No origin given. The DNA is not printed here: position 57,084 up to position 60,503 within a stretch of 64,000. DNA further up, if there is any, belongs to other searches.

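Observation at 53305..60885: Five-gene soluble flavin/Fe-S oxidoreductase cluster: NuoE-like, NuoF-GltD fusion, NuoG-like, then NfnA-NfnB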

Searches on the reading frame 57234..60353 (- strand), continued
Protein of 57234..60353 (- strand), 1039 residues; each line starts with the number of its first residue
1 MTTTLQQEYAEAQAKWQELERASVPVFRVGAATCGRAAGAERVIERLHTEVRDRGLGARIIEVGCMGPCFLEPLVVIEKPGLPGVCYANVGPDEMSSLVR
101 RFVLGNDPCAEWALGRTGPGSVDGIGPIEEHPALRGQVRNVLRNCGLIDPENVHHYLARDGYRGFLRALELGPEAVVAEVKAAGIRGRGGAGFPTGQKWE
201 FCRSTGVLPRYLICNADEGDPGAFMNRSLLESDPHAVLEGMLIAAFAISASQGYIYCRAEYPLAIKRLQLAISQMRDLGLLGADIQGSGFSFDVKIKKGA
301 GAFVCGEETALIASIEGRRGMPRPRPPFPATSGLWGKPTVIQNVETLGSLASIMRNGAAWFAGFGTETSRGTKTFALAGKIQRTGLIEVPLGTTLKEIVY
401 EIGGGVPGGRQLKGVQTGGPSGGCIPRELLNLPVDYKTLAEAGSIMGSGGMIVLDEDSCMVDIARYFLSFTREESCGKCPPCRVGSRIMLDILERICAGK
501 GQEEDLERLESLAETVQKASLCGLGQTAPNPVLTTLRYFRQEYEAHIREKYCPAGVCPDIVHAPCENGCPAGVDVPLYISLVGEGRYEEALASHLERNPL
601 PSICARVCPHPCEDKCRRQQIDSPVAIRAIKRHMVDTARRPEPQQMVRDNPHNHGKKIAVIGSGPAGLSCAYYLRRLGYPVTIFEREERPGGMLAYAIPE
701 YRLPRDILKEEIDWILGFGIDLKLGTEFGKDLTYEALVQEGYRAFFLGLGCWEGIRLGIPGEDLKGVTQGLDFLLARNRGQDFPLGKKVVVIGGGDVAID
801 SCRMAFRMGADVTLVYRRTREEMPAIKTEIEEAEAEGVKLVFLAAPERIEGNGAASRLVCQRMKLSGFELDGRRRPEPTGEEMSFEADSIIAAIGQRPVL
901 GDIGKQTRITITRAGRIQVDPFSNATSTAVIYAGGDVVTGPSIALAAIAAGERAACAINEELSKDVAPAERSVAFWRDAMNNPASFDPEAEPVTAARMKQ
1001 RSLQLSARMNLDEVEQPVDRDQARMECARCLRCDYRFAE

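Call 17: search_solved_structures(query=window:57234-60353:-, max_evalue=1e-190, show_alignments=3)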
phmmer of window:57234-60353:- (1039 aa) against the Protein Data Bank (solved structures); distinct sequences matched with E-value up to 1e-190: 5.
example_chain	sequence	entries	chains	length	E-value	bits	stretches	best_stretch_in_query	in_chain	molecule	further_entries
8oh5_B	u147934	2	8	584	1.9e-203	681.3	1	27-561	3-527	NAD-reducing hydrogenase subunit HoxF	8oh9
7t2r_B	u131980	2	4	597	4.6e-201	673.4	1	33-562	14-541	NiFe hydrogenase subunit B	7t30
9bov_B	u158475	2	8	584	6e-201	673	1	27-561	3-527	NADH dehydrogenase (Quinone)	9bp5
7q4v_B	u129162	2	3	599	7.8e-194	649.5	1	38-561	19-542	Iron hydrogenase HydB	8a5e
9n5u_B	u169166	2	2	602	9.6e-191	639.2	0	24-562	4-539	NfnB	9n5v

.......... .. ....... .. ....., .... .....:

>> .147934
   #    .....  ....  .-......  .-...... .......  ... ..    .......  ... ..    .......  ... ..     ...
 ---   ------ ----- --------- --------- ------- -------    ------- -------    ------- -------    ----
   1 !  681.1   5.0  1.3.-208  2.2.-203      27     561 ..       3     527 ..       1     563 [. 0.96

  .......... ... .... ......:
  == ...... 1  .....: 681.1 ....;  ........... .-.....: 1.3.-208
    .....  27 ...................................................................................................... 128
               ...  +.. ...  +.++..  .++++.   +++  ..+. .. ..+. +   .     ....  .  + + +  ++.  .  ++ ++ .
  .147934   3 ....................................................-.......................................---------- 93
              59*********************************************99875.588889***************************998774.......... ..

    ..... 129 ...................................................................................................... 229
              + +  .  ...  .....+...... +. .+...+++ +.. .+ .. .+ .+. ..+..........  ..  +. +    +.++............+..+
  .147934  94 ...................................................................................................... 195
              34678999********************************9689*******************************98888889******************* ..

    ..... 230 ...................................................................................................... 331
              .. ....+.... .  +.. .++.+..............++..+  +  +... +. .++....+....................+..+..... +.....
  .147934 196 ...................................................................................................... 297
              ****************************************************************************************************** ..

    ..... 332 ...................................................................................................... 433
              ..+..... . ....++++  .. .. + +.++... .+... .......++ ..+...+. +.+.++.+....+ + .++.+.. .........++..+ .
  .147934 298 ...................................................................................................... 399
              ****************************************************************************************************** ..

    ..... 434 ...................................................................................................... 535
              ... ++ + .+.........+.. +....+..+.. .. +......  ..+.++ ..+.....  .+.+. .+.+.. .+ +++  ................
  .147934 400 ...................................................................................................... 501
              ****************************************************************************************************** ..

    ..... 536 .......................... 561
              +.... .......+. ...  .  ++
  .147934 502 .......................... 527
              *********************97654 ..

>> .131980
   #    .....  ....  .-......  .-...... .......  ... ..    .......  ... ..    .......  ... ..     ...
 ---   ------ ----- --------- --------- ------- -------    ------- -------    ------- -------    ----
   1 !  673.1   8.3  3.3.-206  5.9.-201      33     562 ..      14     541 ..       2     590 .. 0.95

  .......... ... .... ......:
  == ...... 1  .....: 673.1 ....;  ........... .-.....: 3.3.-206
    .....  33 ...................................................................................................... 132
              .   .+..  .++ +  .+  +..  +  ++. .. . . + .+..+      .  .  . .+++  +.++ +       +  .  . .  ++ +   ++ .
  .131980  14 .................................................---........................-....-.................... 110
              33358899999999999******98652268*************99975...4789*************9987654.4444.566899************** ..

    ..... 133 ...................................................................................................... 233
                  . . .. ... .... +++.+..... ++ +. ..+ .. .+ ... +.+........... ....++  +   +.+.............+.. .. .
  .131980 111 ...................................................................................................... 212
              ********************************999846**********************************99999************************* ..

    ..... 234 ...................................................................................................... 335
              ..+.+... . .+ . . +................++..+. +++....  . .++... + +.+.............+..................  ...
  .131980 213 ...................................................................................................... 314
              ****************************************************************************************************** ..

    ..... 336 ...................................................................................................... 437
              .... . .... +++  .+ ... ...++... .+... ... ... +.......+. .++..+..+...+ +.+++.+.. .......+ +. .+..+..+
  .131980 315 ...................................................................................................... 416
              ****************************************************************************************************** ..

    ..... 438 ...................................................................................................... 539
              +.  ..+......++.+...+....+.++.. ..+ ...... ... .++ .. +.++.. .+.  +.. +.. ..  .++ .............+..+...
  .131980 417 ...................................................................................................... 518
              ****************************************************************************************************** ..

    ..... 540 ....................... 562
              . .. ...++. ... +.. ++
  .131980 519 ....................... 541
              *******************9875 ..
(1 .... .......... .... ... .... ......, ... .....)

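Call 18: find_encoding_contigs(protein=P0012, flank=10000, max_places=2)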
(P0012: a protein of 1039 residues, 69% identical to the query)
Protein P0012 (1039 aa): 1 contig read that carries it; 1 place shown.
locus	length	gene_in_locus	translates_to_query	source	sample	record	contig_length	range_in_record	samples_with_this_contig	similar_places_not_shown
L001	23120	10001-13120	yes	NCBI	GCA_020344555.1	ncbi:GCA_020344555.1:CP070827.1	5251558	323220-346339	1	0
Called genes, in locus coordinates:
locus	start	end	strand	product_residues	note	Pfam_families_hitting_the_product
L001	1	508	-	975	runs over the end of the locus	PF12704:MacB_PCD, PF02687:FtsX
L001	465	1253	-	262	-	PF00005:ABC_tran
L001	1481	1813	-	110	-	-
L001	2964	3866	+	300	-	PF01261:AP_endonuc_2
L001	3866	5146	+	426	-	-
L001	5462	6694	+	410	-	PF16697:Yop-YscD_cpl, PF00498:FHA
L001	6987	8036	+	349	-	PF14492:EFG_III, PF03764:EFG_IV, PF00679:EFG_C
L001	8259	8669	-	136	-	PF13183:Fer4_8, PF13187:Fer4_9 (weak), PF13534:Fer4_17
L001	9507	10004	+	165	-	PF01257:2Fe-2S_thioredx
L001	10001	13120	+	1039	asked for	PF01512:Complex1_51K, PF10589:NADH_4Fe-4S, PF14691:Fer4_20, PF01946:Thi4 (weak), PF01266:DAO, PF07992:Pyr_redox_2, PF13450:NAD_binding_8, PF00070:Pyr_redox, +7 more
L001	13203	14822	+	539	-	PF13510:Fer2_4, PF10588:NADH-G_4Fe-4S_3 (weak), PF22117:Fer4_Nqo3, PF12838:Fer4_7 (weak), PF00384:Molybdopterin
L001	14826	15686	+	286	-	PF10418:DHODB_Fe-S_bind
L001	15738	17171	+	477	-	PF14691:Fer4_20, PF01262:AlaDh_PNT_C (faint), PF13241:NAD_binding_7 (faint), PF01266:DAO (faint), PF07992:Pyr_redox_2, PF13450:NAD_binding_8 (weak), PF13738:Pyr_redox_3, PF00070:Pyr_redox, +1 more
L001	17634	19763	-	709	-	PF00069:Pkinase, PF06293:Kdo (faint), PF07714:PK_Tyr_Ser-Thr, PF05226:CHASE2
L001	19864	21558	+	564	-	PF13517:FG-GAP_3, PF07593:UnbV_ASPIC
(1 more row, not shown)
